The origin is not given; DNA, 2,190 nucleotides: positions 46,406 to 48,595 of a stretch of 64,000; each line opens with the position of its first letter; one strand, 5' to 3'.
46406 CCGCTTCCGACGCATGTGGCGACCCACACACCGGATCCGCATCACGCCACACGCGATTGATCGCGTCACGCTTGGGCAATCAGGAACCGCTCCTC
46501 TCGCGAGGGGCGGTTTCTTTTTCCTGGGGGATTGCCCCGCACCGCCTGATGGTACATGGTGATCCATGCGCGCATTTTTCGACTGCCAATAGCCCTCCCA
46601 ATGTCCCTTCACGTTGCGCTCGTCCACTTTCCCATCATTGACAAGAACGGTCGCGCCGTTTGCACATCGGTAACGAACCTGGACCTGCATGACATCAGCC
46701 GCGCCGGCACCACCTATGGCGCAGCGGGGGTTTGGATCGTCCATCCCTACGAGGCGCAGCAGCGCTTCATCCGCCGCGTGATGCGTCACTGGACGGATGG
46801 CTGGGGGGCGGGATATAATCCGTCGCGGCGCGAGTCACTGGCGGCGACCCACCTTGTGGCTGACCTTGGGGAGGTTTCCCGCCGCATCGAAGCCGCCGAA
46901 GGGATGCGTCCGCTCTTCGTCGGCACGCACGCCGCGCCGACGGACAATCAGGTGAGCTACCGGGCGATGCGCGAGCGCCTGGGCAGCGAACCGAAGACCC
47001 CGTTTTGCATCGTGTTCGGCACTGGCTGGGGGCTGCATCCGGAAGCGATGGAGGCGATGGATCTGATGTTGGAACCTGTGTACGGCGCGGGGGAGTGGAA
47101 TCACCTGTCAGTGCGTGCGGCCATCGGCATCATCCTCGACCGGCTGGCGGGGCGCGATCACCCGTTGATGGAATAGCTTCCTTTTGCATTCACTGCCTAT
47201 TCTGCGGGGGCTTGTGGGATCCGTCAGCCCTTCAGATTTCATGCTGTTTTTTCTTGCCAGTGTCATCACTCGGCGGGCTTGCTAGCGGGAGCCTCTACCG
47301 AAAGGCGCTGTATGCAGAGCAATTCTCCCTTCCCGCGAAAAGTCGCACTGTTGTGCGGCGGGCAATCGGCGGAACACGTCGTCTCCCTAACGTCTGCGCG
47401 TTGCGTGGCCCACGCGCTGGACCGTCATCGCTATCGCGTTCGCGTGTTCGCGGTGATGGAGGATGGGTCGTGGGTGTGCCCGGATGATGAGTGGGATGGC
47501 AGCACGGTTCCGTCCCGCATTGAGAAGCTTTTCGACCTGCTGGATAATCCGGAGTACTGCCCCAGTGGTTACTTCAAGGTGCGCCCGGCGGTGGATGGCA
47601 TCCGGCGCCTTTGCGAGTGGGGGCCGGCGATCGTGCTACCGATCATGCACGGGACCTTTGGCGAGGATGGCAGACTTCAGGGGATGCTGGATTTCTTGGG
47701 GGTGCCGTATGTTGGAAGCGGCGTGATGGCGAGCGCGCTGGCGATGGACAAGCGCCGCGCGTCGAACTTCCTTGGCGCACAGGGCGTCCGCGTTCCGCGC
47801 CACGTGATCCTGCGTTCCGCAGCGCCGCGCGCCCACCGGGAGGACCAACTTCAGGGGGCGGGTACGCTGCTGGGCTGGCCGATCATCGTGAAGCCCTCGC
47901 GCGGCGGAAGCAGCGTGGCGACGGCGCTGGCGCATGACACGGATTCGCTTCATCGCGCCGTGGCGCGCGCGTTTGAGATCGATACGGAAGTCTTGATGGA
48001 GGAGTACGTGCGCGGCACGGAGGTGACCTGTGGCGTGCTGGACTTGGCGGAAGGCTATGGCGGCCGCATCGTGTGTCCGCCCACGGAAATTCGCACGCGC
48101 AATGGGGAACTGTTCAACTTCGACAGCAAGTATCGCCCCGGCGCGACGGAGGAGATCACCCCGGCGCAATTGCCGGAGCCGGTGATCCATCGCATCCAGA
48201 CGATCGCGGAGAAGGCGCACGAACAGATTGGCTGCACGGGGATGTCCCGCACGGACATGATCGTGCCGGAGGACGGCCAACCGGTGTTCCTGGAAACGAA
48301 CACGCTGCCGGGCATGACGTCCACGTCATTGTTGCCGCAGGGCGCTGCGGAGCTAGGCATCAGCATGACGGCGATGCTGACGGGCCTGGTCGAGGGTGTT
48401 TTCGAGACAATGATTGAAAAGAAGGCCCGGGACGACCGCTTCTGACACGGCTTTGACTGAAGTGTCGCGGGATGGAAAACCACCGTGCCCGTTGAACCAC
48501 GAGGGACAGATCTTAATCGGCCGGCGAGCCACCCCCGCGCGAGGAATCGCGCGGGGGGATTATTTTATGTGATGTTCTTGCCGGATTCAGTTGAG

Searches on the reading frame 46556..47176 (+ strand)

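Call 63: search_protein_families(library=pfam, proteins=[window:46556-47176:+], max_evalue=0.01)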
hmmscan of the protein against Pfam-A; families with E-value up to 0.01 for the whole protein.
window:46556-47176:+ (206 aa): 1 family
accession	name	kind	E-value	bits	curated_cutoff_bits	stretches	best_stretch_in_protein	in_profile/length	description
PF09936.14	Methyltrn_RNA_4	-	5.7e-68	228.8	22.6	1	18-199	2-182/182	SAM-dependent RNA methyltransferase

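Call 64: search_protein_families(library=ncbifam, proteins=[window:46556-47176:+], max_evalue=0.01)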
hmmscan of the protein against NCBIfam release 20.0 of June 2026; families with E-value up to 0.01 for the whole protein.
window:46556-47176:+ (206 aa): 0 families

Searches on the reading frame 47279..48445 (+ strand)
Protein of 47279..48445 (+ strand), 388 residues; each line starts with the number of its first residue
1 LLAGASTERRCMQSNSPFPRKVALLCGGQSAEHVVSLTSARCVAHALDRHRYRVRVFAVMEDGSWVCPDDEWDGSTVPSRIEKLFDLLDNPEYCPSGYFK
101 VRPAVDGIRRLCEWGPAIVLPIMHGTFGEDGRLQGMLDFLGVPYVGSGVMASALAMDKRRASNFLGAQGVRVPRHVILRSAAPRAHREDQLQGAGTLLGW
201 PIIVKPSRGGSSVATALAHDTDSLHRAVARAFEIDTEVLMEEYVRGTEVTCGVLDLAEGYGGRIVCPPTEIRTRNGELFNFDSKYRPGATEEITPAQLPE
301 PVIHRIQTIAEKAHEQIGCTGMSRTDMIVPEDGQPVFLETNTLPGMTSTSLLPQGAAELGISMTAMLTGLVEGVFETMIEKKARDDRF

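Call 4: search_protein_families(library=pfam, proteins=[window:47279-48445:+], max_evalue=1)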
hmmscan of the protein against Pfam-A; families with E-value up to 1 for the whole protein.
window:47279-48445:+ (388 aa): 9 families
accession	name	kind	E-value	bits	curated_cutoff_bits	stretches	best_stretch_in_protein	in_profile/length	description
PF07478.18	Dala_Dala_lig_C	-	2.4e-46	158.3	24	1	167-372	4-204/204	D-ala D-ala ligase C-terminus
PF01820.27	Dala_Dala_lig_N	-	2e-25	90.1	34.6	1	21-147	1-121/121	D-ala D-ala ligase N-terminus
PF02655.19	ATP-grasp_3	-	3.8e-06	27.5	23.2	1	156-342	2-155/160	ATP-grasp domain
PF02222.28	ATP-grasp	-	5.6e-05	23.3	27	1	185-328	16-148/179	ATP-grasp domain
PF02786.22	CPSase_L_D2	-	9.5e-05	22.4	19.8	1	179-342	18-178/211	Carbamoyl-phosphate synthase L chain, ATP binding domain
PF14397.11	ATPgrasp_ST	-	0.0001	22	31.4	1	286-349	200-261/278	Sugar-transfer associated ATP-grasp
PF08443.16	RimK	-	0.016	15.2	21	1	155-249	1-87/188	RimK-like ATP-grasp domain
PF13535.11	ATP-grasp_4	-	0.024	14.7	27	1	200-254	3-71/160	ATP-grasp domain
PF25636.1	PBCV1_P7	-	0.21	11.8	30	1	59-73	7-21/38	PBCV-1 P7 disulphide-bonded subdomain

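Call 48: find_related_loci(query=window:47309-48442:+, collection=metagenome_contigs, flank=7000)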
Query window:47309-48442:+ (378 aa) in metagenome_contigs; peptide patterns used: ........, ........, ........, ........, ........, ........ (x = any residue, [..] = any of these).
600 stretches matched a pattern (row limit reached: there are more); 560 encode a relative of the query (tblastn E <= 1e-3); the best 80 are kept; 80 distinct loci.
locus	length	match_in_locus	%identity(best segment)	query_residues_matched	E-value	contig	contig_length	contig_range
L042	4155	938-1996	36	2-375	8e-68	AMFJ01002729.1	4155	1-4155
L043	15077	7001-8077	38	2-362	7e-67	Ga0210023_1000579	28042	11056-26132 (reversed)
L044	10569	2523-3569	35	11-366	1e-58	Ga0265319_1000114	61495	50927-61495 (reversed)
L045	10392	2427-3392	36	12-362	2e-58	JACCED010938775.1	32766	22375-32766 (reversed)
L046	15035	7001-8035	34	11-362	5e-58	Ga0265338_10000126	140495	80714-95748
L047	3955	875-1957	32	11-378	5e-55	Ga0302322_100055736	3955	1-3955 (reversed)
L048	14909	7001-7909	34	41-362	2e-54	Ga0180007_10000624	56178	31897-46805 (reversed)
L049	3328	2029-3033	36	10-362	6e-54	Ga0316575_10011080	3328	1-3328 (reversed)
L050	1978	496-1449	37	9-353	1e-54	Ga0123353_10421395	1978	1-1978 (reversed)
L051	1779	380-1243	36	11-362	5e-55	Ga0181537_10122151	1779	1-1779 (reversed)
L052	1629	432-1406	34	11-353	4e-54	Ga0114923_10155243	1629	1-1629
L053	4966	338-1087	42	101-361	2e-52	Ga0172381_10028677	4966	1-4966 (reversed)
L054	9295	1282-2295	36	3-362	9e-52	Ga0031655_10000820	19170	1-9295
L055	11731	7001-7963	37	11-356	1e-51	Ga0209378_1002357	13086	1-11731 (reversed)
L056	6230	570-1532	37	11-356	1e-51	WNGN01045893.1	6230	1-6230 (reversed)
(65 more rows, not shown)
